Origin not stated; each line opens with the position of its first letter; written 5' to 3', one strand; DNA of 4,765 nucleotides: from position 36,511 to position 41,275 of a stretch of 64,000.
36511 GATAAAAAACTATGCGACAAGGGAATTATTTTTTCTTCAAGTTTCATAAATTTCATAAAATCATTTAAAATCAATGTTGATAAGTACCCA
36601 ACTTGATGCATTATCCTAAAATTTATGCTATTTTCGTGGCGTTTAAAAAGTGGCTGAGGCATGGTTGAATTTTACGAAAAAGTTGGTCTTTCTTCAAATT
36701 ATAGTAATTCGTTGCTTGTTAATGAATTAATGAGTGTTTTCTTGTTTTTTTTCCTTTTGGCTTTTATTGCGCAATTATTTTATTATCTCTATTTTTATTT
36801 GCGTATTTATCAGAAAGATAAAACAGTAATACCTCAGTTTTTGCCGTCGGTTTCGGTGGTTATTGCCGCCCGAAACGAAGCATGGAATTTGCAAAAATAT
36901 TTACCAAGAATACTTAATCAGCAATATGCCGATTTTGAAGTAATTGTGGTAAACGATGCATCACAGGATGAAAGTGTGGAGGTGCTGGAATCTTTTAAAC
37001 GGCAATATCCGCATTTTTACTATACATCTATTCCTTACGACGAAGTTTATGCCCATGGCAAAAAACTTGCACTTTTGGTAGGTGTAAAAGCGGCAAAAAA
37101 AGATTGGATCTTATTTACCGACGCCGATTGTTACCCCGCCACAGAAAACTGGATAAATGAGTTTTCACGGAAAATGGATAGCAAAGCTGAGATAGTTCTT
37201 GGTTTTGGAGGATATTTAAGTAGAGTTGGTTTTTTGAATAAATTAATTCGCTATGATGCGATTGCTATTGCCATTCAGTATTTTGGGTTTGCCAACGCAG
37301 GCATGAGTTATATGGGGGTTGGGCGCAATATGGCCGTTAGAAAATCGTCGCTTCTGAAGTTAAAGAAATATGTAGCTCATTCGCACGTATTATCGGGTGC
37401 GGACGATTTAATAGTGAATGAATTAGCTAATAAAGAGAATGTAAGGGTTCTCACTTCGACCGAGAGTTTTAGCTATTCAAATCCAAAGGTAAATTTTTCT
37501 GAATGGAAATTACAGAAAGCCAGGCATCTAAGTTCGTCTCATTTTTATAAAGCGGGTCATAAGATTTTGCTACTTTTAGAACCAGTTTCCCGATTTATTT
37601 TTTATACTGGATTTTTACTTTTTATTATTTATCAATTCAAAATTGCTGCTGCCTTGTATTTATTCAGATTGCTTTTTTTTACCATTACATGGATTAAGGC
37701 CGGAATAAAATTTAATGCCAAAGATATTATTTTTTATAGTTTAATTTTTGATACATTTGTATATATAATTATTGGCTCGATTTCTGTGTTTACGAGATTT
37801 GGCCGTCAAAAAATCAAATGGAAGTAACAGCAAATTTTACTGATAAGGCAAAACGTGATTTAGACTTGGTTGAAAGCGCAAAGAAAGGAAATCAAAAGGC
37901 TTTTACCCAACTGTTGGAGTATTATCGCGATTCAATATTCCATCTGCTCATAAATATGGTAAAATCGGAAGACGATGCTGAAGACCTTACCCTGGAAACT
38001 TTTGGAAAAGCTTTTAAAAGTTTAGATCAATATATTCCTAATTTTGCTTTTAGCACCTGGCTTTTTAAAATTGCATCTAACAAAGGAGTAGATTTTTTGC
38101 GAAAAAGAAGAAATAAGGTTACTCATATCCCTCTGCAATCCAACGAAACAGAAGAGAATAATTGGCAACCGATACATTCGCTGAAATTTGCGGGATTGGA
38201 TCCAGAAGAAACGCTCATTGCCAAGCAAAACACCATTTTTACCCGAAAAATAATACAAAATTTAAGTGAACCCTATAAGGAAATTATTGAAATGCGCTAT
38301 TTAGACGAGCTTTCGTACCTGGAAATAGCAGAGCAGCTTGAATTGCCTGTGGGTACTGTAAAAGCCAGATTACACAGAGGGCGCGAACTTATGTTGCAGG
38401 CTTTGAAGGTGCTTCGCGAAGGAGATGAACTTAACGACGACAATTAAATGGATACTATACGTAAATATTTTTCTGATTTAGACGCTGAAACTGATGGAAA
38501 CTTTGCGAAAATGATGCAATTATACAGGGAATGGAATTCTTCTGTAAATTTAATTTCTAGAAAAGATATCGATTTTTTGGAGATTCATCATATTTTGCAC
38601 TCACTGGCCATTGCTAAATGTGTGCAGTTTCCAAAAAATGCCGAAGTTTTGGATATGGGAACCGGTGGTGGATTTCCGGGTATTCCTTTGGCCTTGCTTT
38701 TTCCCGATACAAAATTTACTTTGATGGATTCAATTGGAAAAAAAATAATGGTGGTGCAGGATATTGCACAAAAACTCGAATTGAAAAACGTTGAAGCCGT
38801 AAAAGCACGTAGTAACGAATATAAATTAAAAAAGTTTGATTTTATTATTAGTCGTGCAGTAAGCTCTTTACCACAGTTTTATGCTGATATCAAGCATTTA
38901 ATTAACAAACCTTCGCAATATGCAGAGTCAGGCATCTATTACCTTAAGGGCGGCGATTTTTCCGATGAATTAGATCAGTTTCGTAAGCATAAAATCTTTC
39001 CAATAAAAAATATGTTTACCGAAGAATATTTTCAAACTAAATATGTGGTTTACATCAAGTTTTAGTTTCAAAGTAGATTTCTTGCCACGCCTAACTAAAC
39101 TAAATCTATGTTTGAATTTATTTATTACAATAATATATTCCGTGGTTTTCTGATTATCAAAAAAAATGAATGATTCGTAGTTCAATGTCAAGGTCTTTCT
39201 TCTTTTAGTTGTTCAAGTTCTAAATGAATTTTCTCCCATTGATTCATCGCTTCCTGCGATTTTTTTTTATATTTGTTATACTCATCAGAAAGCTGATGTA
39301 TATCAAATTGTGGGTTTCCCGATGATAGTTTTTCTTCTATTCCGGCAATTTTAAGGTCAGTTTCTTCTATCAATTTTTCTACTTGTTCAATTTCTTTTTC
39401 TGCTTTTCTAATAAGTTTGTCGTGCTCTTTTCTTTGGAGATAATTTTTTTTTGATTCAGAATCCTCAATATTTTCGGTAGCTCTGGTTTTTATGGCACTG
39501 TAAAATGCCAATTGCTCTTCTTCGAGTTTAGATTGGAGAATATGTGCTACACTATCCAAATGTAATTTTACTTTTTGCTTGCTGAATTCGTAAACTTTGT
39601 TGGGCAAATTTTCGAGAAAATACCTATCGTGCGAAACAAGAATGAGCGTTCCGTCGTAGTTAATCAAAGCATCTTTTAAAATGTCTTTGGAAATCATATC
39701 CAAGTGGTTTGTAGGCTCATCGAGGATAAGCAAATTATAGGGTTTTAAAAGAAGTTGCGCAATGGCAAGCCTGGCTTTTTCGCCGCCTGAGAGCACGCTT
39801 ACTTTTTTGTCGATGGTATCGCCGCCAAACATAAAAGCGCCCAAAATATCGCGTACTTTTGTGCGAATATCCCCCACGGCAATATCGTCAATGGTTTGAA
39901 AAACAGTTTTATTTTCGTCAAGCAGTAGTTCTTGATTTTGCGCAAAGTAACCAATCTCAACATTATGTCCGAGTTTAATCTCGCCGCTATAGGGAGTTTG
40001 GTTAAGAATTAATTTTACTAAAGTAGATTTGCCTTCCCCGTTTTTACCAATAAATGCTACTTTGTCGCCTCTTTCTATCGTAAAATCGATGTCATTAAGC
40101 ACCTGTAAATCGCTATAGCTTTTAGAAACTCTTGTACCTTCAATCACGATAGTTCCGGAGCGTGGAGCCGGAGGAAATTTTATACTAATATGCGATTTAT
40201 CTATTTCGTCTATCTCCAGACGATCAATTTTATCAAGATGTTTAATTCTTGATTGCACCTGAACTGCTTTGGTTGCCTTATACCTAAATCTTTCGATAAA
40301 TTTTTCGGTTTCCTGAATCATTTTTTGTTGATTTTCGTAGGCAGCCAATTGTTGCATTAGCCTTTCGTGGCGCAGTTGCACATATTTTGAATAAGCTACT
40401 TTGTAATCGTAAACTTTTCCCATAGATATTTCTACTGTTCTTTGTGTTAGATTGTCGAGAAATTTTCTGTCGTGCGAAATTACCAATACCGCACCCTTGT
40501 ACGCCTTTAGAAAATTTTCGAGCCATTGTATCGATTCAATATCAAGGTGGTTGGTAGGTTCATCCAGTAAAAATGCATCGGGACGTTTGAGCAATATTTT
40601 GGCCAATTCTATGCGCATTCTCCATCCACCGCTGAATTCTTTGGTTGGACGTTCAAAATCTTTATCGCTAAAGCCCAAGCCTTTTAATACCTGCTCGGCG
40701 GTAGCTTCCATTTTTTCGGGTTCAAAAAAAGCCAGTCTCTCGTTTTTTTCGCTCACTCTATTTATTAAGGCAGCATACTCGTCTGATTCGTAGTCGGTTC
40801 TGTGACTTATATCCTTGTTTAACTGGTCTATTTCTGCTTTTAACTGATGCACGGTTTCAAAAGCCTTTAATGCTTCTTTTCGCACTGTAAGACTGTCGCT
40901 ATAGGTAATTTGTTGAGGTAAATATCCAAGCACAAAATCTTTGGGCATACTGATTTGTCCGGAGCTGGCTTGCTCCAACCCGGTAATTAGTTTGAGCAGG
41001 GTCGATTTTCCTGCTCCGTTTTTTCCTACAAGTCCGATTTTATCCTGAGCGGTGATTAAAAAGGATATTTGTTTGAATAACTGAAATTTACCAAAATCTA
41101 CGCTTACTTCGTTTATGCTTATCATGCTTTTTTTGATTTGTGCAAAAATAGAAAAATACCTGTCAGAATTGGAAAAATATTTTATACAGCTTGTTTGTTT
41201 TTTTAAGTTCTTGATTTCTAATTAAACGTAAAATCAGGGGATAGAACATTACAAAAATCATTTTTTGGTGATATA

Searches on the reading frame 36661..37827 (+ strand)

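Call 92: search_protein_families(library=pfam, proteins=[window:36661-37827:+], max_evalue=0.00001)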
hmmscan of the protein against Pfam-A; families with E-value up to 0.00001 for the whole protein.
window:36661-37827:+ (388 aa): 4 families
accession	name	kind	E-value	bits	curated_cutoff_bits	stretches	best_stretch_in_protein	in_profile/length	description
PF00535.33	Glycos_transf_2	-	3.2e-21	76.4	23.3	1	65-182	1-114/168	Glycosyl transferase family 2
PF13641.12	Glyco_tranf_2_3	-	5.1e-11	43.5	27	1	62-159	1-99/230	Glycosyltransferase like family 2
PF10111.15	Glyco_tranf_2_2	-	1.9e-09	37.9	27.3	1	65-164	1-99/276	Glycosyltransferase like family 2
PF13506.12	Glyco_transf_21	-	2.8e-07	30.6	21.7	1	127-271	11-152/174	Glycosyl transferase family 21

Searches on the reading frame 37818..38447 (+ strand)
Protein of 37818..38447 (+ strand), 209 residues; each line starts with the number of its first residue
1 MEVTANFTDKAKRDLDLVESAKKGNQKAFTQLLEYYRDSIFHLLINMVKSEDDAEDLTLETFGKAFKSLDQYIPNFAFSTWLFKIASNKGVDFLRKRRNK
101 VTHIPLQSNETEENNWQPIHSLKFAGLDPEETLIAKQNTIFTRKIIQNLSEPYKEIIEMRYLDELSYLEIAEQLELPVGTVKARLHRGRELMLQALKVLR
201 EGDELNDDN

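Call 92: search_protein_families(library=pfam, proteins=[window:37818-38447:+], max_evalue=0.00001)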
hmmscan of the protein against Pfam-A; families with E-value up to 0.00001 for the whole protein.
window:37818-38447:+ (209 aa): 3 families
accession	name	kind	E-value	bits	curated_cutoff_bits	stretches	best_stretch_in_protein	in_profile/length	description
PF08281.18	Sigma70_r4_2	-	7.5e-17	61.2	25.7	1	144-191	6-53/54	Sigma-70, region 4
PF04542.20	Sigma70_r2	-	3.6e-12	46.3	24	1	32-98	1-69/71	Sigma-70 region 2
PF04545.22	Sigma70_r4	-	7.1e-10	38.7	24.1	1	146-189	2-45/50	Sigma-70, region 4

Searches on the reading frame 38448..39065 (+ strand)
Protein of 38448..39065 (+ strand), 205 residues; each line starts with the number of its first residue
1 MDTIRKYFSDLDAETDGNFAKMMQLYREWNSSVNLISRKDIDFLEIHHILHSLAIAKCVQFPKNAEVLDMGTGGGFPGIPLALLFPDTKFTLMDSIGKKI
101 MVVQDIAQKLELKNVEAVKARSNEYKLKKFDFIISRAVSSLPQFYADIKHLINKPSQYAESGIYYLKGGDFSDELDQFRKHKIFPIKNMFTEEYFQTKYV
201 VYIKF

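Call 92: search_protein_families(library=pfam, proteins=[window:38448-39065:+], max_evalue=0.00001)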
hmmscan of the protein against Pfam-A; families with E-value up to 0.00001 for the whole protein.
window:38448-39065:+ (205 aa): 3 families
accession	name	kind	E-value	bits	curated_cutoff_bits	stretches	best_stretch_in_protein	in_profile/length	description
PF02527.21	GidB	-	4.2e-37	127.7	27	1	20-183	6-164/184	rRNA small subunit methyltransferase G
PF13847.12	Methyltransf_31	-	7.1e-10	39.2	27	1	63-148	3-97/145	Methyltransferase domain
PF03848.20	TehB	-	3.5e-06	27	20.4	1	55-166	22-131/193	Tellurite resistance protein TehB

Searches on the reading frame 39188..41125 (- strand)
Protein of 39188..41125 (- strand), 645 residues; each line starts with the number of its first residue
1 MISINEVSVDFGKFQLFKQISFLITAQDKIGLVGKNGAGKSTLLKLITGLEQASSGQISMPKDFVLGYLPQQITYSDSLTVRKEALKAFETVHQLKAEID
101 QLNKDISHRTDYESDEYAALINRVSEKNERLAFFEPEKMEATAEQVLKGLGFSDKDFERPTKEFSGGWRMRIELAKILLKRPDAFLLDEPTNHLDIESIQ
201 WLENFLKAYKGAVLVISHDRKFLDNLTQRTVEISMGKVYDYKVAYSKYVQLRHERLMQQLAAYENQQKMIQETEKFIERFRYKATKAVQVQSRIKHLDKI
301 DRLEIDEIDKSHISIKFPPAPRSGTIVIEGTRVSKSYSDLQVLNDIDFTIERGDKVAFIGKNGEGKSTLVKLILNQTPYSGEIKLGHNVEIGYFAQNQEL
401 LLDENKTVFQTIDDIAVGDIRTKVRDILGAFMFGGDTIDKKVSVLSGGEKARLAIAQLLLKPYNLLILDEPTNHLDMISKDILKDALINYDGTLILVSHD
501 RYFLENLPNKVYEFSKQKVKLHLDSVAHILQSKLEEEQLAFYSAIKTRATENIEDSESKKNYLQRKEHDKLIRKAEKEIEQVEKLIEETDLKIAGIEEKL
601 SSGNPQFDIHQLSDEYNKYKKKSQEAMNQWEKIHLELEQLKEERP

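Call 92: search_protein_families(library=pfam, proteins=[window:39188-41125:-], max_evalue=0.00001)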
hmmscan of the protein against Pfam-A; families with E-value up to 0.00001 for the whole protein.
window:39188-41125:- (645 aa): 8 families
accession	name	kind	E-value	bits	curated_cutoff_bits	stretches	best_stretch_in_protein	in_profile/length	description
PF00005.33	ABC_tran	-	1.6e-52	178.2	25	2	18-192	2-137/137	ABC transporter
PF12848.13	ABC_tran_Xtn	-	3e-25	88.5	25.9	1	231-313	1-83/85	ABC transporter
PF13304.12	AAA_21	-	7.1e-11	43.1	27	0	31-86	3-83/304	AAA domain, putative AbiEii toxin, Type IV TA system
PF02463.25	SMC_N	-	3.2e-08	33.7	40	0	27-235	24-213/220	RecF/RecN/SMC N terminal domain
PF13555.12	AAA_29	-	1.6e-07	31.4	27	0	17-44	12-39/61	P-loop containing region of AAA domain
PF16326.10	ABC_tran_CTD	-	7.7e-07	29.7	32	1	570-632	1-66/69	ABC transporter C-terminal domain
PF03193.22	RsgA_GTPase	-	5.4e-06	26.8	30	0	28-60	107-139/174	RsgA GTPase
PF01926.29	MMR_HSR1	-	7.6e-06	26.5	21.9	0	29-80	1-55/113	50S ribosome-binding GTPase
